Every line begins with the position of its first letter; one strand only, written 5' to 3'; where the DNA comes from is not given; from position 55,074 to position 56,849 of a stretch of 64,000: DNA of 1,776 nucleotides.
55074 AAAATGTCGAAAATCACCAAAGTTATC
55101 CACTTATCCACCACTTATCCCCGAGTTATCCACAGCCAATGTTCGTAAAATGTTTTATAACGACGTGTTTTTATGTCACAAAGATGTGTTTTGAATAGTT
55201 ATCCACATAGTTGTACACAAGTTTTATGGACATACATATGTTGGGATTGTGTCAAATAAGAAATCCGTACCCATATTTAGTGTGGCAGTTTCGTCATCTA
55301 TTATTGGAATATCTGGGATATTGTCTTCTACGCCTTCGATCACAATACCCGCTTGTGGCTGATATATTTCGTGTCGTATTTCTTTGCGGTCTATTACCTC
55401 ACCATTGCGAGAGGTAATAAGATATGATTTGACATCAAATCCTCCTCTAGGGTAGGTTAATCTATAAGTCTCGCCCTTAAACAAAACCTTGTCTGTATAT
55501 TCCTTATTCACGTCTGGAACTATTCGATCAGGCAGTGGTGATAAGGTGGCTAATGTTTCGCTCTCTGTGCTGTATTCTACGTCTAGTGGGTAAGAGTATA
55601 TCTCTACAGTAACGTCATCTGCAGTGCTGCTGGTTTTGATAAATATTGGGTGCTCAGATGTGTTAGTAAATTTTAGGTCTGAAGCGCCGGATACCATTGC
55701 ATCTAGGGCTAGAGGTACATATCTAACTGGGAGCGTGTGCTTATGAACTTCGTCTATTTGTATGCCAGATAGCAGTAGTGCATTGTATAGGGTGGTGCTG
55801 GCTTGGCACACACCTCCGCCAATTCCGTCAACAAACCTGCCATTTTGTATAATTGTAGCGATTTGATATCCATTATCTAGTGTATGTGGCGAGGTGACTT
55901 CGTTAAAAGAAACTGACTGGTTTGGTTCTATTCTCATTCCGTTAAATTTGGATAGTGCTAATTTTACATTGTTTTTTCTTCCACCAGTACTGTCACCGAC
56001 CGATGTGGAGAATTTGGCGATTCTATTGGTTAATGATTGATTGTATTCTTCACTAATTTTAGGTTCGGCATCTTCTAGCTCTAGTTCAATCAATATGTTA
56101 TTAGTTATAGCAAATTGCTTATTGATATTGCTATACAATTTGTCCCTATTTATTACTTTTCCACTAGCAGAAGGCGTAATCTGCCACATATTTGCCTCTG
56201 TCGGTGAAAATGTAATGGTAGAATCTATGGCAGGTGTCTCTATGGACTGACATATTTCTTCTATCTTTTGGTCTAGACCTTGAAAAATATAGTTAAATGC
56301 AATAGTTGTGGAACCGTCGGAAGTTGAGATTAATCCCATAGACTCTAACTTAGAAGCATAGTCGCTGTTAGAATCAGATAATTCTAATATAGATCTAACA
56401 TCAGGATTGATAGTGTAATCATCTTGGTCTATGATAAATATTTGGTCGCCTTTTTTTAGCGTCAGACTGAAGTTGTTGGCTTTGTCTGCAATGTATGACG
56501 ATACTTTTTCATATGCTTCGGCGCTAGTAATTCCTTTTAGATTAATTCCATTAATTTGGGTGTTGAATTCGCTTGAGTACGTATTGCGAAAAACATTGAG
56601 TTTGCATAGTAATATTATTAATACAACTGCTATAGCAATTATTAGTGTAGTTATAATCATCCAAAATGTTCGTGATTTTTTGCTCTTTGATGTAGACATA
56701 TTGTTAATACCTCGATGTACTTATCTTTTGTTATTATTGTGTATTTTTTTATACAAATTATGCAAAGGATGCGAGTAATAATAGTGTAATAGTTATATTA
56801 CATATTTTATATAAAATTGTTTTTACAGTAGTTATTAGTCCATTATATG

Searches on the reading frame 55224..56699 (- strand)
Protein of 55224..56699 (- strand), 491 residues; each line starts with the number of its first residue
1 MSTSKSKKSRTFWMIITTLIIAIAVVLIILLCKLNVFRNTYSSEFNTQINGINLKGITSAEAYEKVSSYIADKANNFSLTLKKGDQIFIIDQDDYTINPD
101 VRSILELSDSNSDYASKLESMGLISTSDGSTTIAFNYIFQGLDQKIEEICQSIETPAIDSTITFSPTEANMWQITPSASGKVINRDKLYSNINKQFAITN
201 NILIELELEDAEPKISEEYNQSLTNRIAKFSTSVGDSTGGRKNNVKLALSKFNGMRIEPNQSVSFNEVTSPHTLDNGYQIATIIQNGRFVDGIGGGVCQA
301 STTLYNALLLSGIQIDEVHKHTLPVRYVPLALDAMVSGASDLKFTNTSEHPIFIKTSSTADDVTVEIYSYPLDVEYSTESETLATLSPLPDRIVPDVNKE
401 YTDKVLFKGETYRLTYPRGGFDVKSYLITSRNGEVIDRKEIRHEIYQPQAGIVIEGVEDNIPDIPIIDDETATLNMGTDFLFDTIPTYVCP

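Call 7: search_protein_families(library=pfam, proteins=[window:55224-56699:-])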
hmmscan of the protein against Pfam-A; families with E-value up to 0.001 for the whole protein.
window:55224-56699:- (491 aa): 2 families
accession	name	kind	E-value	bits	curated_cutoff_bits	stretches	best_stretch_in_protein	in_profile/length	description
PF04294.18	VanW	-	5.1e-43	146.1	27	1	241-368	2-130/130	VanW like protein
PF07501.17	G5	-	0.00031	21.4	23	1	399-456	15-73/75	G5 domain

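Call 10: find_encoding_contigs(protein=window:55224-56699:-, flank=10000, max_places=10)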
Protein window:55224-56699:- (491 aa): 1 contig read that carries it; 1 place shown.
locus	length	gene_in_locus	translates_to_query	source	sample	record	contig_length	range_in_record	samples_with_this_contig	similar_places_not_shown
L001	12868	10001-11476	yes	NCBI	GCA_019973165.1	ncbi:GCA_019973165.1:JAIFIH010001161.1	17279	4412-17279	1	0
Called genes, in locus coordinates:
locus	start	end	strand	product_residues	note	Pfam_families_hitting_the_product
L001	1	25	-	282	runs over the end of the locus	PF02645:DegV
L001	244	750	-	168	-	PF07670:Gate (weak)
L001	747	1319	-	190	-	-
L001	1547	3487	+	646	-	PF00133:tRNA-synt_1, PF01406:tRNA-synt_1e, PF09334:tRNA-synt_1g, PF00133:tRNA-synt_1, PF19303:Anticodon_3 (weak), PF01588:tRNA_bind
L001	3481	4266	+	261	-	PF01026:TatD_DNase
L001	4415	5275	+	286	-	PF00398:RrnaAD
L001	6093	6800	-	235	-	PF04298:Zn_peptidase_2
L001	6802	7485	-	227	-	PF04298:Zn_peptidase_2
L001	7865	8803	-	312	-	-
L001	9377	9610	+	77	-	-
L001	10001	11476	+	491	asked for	PF04294:VanW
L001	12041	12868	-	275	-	?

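Call 17: find_related_loci(query=window:55224-56699:-, collection=metagenome_contigs, flank=10000)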
Query window:55224-56699:- (491 aa) in metagenome_contigs; peptide patterns used: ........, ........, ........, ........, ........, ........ (x = any residue, [..] = any of these).
50 stretches matched a pattern; 1 encode a relative of the query (tblastn E <= 1e-3); 1 distinct loci.
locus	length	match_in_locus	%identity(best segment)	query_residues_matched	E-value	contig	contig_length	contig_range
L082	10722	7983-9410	48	1-468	7e-140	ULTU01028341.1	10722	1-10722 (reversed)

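Call 22: find_homologous_proteins(query=window:55224-56699:-, max_evalue=1e-30)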
Query window:55224-56699:- (491 aa): 1056 proteins with E <= 1e-30 among 8000 candidates; the best 120 are listed.
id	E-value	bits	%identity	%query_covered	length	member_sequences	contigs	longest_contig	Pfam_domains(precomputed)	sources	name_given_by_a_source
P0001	0.0e+0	1080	100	100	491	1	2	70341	PF04294.19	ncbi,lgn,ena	-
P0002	3.4e-245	832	75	100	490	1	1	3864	PF04294.19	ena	-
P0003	2.8e-187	641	62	93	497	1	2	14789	PF04294.19,PF07501.18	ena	-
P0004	1.6e-183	629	58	98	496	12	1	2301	PF04294.19,PF12229.14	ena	-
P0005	2.4e-182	625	60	100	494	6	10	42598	PF04294.19,PF07501.18,PF12229.14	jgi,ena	-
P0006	5.7e-182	624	59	99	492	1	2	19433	PF04294.19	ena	-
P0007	5.4e-175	600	60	92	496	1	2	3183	PF04294.19,PF12229.14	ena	-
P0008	1.3e-171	589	58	96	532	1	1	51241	PF04294.19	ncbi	-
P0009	3.6e-167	575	57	98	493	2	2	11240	PF04294.19,PF12229.14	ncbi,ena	-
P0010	6.0e-165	567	56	98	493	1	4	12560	PF04294.19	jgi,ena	-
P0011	1.4e-142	494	50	97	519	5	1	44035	PF04294.19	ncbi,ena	-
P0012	9.6e-142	491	49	100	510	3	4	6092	PF04294.19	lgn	-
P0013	1.8e-141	490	50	99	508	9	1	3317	PF04294.19,PF07501.18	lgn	-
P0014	3.3e-141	489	52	93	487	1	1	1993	PF04294.19,PF12229.14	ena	-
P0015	1.0e-140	488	49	100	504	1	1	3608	PF04294.19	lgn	-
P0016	1.9e-140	487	49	100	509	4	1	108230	PF04294.19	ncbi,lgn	-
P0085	5.8e-133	462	49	93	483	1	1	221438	PF04294.19,PF12229.14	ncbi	-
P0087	7.7e-133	462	48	91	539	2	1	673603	PF04294.19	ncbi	-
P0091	1.0e-132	461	50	94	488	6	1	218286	PF04294.19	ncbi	-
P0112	9.4e-132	458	47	99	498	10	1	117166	PF04294.19,PF12229.14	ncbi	-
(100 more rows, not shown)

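Call 23: find_encoding_contigs(protein=P0002, flank=10000, max_places=2)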
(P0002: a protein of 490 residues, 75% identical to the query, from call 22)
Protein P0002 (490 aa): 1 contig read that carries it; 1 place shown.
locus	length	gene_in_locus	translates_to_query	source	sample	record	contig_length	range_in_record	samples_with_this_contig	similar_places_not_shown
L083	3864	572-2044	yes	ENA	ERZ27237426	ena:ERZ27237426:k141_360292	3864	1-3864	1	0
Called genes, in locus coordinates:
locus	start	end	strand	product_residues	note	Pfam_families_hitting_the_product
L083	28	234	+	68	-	-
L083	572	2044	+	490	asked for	PF04294:VanW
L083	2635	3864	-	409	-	?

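Call 24: find_encoding_contigs(protein=P0005, flank=10000, max_places=2)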
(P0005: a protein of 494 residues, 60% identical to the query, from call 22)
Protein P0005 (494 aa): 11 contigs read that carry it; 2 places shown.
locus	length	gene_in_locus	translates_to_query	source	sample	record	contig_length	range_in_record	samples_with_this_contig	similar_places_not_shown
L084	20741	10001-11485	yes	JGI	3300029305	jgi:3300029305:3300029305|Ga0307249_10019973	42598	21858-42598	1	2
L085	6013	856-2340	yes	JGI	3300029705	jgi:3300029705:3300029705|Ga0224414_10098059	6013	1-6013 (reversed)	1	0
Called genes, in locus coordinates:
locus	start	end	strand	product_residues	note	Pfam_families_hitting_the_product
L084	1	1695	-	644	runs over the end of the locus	PF00133:tRNA-synt_1, PF01406:tRNA-synt_1e, PF09334:tRNA-synt_1g, PF00133:tRNA-synt_1, PF01588:tRNA_bind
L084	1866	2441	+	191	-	-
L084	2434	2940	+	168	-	PF07670:Gate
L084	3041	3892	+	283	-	PF02645:DegV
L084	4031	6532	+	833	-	-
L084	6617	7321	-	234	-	PF04298:Zn_peptidase_2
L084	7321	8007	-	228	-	PF04298:Zn_peptidase_2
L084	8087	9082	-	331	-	-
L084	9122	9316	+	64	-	-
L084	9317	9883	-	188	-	PF28043:KwaA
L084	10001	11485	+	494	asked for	PF12229:PG_binding_4 (weak), PF04294:VanW, PF07501:G5 (weak)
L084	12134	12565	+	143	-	PF01957:NfeD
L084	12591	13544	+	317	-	PF01145:Band_7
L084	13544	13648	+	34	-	-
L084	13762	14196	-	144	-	-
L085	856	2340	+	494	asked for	PF12229:PG_binding_4 (weak), PF04294:VanW, PF07501:G5 (weak)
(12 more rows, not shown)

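Call 25: find_encoding_contigs(protein=P0008, flank=10000, max_places=2)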
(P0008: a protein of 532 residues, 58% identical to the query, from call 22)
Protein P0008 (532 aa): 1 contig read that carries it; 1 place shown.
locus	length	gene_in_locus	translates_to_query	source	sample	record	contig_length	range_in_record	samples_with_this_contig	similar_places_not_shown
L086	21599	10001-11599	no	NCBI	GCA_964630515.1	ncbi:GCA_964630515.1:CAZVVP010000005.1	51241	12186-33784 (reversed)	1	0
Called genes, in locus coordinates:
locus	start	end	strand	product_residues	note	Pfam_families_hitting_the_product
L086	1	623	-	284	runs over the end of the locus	PF02645:DegV, PF13684:FakA-like_C (faint)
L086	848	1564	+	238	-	-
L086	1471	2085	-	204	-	PF07670:Gate (weak)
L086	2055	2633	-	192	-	-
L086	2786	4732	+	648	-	PF00133:tRNA-synt_1, PF01406:tRNA-synt_1e, PF09334:tRNA-synt_1g, PF00133:tRNA-synt_1, PF01588:tRNA_bind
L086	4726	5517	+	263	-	PF01026:TatD_DNase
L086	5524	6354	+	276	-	PF00398:RrnaAD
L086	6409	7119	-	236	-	PF04298:Zn_peptidase_2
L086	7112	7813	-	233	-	PF04298:Zn_peptidase_2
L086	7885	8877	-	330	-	-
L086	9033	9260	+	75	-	-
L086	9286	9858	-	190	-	PF28043:KwaA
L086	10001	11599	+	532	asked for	PF04294:VanW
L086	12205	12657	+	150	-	PF01957:NfeD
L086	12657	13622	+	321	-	PF01145:Band_7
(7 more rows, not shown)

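Call 26: find_encoding_contigs(protein=P0087, flank=10000, max_places=2)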
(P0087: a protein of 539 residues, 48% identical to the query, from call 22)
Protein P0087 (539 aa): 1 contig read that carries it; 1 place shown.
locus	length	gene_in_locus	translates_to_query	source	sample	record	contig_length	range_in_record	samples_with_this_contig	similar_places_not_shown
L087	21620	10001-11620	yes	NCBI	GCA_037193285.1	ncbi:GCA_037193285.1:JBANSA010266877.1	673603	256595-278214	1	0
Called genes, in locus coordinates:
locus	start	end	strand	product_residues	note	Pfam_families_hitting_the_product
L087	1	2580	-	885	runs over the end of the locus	PF09586:YfhO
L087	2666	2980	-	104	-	-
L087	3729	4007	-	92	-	-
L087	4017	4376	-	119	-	PF09578:Spore_YabQ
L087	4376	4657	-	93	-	PF07873:YabP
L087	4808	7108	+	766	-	PF19732:SpoIIE_N, PF07228:SpoIIE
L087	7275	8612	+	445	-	PF01171:ATP_bind_3, PF11734:TilS_C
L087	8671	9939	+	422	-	PF26128:Gad2 (weak), PF01743:PolyA_pol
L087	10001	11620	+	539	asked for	PF04294:VanW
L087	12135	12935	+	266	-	PF00106:adh_short, PF08659:KR, PF13561:adh_short_C2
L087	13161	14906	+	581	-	PF01336:tRNA_anti-codon, PF00152:tRNA-synt_2, PF02938:GAD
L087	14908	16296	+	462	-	PF01336:tRNA_anti-codon, PF00152:tRNA-synt_2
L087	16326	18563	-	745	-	-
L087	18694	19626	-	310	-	PF01695:IstB_IS21, PF00308:Bac_DnaA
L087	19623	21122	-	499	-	PF07261:DnaB_2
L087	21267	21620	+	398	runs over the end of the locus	PF00149:Metallophos, PF12850:Metallophos_2 (faint)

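Call 28: find_encoding_contigs(protein=P0003, flank=10000, max_places=1)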
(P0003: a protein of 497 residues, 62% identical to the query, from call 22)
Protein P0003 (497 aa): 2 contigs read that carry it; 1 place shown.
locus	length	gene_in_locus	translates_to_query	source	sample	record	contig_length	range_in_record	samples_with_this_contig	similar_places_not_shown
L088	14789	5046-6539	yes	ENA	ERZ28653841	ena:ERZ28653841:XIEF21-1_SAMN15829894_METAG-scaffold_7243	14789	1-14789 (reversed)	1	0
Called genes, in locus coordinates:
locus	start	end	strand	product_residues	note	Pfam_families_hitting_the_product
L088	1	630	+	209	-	?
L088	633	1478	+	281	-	PF00398:RrnaAD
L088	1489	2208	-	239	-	PF04298:Zn_peptidase_2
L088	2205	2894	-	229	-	PF04298:Zn_peptidase_2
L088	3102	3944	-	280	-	-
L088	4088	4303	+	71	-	-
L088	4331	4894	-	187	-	PF28043:KwaA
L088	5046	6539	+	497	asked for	PF04294:VanW, PF07501:G5 (weak)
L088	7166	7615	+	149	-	PF01957:NfeD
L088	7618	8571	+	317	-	PF01145:Band_7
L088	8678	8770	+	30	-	-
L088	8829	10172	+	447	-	-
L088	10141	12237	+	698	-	-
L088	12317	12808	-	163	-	-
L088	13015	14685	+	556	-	PF00749:tRNA-synt_1c, PF03950:tRNA-synt_1c_C, PF20974:tRNA-synt_1c_C2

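Call 29: find_encoding_contigs(protein=P0011, flank=10000, max_places=1)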
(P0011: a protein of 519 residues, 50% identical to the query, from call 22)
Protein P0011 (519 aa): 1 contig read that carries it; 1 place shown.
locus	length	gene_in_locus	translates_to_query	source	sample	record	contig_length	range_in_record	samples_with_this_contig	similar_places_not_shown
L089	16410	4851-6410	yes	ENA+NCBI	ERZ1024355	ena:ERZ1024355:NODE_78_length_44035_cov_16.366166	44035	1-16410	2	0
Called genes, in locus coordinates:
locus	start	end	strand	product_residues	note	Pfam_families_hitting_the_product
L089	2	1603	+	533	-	?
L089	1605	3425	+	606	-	PF00664:ABC_membrane, PF00005:ABC_tran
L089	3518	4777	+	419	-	PF01743:PolyA_pol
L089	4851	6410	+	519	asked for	PF04294:VanW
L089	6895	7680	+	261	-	PF00106:adh_short, PF01370:Epimerase (weak), PF08659:KR (weak), PF13561:adh_short_C2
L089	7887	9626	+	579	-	PF01336:tRNA_anti-codon, PF00152:tRNA-synt_2, PF02938:GAD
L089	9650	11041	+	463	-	PF01336:tRNA_anti-codon, PF00152:tRNA-synt_2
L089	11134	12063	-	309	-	PF01695:IstB_IS21, PF00308:Bac_DnaA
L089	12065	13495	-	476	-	PF07261:DnaB_2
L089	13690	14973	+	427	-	PF00675:Peptidase_M16, PF05193:Peptidase_M16_C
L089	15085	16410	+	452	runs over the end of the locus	PF01595:CNNM, PF00571:CBS, PF03471:CorC_HlyC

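Call 30: find_encoding_contigs(protein=P0016, flank=10000, max_places=1)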
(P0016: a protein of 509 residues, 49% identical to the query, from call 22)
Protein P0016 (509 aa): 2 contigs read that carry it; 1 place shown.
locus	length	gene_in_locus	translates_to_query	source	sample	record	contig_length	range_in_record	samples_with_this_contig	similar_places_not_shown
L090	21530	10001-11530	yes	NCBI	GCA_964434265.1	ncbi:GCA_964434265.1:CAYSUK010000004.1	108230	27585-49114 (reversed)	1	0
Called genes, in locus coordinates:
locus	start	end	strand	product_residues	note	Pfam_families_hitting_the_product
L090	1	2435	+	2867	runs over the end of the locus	-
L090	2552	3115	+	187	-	-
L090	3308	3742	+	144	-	PF22381:Staph_reg_Sar_Rot, PF12802:MarR_2 (weak), PF01047:MarR (weak), PF13601:HTH_34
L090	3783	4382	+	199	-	PF05175:MTS, PF10294:Methyltransf_16 (weak), PF06325:PrmA, PF13649:Methyltransf_25, PF13847:Methyltransf_31 (weak), PF08242:Methyltransf_12 (weak)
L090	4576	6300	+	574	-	PF00664:ABC_membrane, PF02463:SMC_N (faint), PF00005:ABC_tran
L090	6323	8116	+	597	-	PF00664:ABC_membrane, PF00005:ABC_tran, PF02463:SMC_N (faint)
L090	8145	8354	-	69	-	PF01381:HTH_3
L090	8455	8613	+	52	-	-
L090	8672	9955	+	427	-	PF01743:PolyA_pol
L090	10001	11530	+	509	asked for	PF04294:VanW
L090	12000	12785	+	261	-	PF00106:adh_short, PF01370:Epimerase (weak), PF08659:KR (faint), PF13561:adh_short_C2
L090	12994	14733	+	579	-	PF01336:tRNA_anti-codon, PF00152:tRNA-synt_2, PF02938:GAD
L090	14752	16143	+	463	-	PF01336:tRNA_anti-codon, PF00152:tRNA-synt_2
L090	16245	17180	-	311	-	PF01695:IstB_IS21, PF03969:AFG1_ATPase (weak), PF00308:Bac_DnaA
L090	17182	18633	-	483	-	PF07261:DnaB_2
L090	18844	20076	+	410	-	PF00675:Peptidase_M16, PF05193:Peptidase_M16_C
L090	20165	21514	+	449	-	PF01595:CNNM, PF00571:CBS (weak), PF03471:CorC_HlyC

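Call 31: find_encoding_contigs(protein=P0085, flank=10000, max_places=1)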
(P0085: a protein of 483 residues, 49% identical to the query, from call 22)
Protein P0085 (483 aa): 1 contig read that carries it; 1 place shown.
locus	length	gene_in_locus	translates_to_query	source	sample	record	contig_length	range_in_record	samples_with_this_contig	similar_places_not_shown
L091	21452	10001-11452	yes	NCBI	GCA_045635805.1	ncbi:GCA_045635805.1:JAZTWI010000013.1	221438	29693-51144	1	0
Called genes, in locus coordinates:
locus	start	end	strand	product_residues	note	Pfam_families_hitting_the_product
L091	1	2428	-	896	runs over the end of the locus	PF00122:E1-E2_ATPase, PF00702:Hydrolase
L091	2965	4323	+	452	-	PF28494:GlyRS_ins_1 (faint), PF00587:tRNA-synt_2b, PF03129:HGTP_anticodon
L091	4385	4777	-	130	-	-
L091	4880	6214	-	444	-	PF01171:ATP_bind_3, PF01507:PAPS_reduct (faint), PF11734:TilS_C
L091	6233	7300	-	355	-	PF08271:Zn_Ribbon_TF (faint)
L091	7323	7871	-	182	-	-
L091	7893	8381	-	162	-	-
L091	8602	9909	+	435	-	PF01743:PolyA_pol, PF12627:PolyA_pol_RNAbd (weak)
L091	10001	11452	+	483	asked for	PF12229:PG_binding_4 (weak), PF04294:VanW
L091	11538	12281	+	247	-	PF12158:DUF3592 (weak)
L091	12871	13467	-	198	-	-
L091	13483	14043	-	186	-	PF08207:EFP_N, PF01132:EFP, PF09285:Elong-fact-P_C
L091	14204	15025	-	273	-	-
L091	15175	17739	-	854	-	-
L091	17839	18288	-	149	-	-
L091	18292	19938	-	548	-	PF09847:12TM_1 (weak)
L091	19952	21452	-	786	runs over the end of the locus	PF14808:TMEM164, PF00005:ABC_tran, PF13304:AAA_21 (weak)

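Call 32: find_encoding_contigs(protein=P0091, flank=10000, max_places=1)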
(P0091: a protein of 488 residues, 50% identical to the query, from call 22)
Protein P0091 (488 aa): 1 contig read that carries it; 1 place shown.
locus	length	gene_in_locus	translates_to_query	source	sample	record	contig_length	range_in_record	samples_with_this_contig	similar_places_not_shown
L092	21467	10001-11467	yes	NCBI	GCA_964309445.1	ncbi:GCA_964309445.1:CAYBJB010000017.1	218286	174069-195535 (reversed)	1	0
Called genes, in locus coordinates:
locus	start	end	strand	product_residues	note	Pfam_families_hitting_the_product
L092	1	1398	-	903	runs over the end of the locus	PF00122:E1-E2_ATPase, PF00702:Hydrolase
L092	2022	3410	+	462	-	PF28494:GlyRS_ins_1 (weak), PF00587:tRNA-synt_2b, PF03129:HGTP_anticodon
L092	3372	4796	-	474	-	PF01171:ATP_bind_3, PF01507:PAPS_reduct (faint), PF11734:TilS_C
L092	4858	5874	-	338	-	-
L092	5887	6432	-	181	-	PF09851:SHOCT (weak)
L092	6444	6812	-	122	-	-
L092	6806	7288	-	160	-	-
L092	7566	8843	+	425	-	PF01743:PolyA_pol, PF12627:PolyA_pol_RNAbd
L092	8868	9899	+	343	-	PF00300:His_Phos_1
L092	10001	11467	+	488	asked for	PF04294:VanW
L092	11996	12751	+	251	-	-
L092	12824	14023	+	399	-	PF00465:Fe-ADH, PF13685:Fe-ADH_2, PF25137:ADH_Fe_C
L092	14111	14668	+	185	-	PF08207:EFP_N, PF01132:EFP, PF09285:Elong-fact-P_C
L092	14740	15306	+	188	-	-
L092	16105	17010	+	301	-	-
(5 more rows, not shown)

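Call 55: find_encoding_contigs(protein=P0112, flank=10000, max_places=1)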
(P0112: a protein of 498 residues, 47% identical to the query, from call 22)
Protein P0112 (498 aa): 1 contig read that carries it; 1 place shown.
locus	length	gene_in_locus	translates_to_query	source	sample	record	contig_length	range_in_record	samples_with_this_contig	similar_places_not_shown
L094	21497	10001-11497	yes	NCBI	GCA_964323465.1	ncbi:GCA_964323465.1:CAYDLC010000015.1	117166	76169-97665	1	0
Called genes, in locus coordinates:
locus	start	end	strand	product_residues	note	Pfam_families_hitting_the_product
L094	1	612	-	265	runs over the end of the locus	PF01026:TatD_DNase, PF04909:Amidohydro_2 (faint)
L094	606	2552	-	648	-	PF00133:tRNA-synt_1, PF01406:tRNA-synt_1e, PF09334:tRNA-synt_1g, PF00133:tRNA-synt_1, PF19303:Anticodon_3 (weak), PF01588:tRNA_bind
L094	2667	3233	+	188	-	-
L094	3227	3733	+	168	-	PF07670:Gate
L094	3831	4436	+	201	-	-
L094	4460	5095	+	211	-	-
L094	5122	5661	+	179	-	-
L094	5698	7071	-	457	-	PF17125:Methyltr_RsmF_N, PF01189:Methyltr_RsmB-F, PF17126:RsmF_methylt_CI (weak), PF13636:Methyltranf_PUA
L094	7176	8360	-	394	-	PF00817:IMS, PF21999:IMS_HHH_1, PF11799:IMS_C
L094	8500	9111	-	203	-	-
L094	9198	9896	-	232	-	PF01520:Amidase_3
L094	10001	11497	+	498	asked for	PF12229:PG_binding_4, PF04294:VanW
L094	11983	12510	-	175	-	PF06866:DUF1256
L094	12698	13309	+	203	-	PF02674:Colicin_V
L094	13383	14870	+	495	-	PF08903:DUF1846, PF20921:DUF1846_C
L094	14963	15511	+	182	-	-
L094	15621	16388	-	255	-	PF03009:GDPD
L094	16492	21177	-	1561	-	PF01841:Transglut_core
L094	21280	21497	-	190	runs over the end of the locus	-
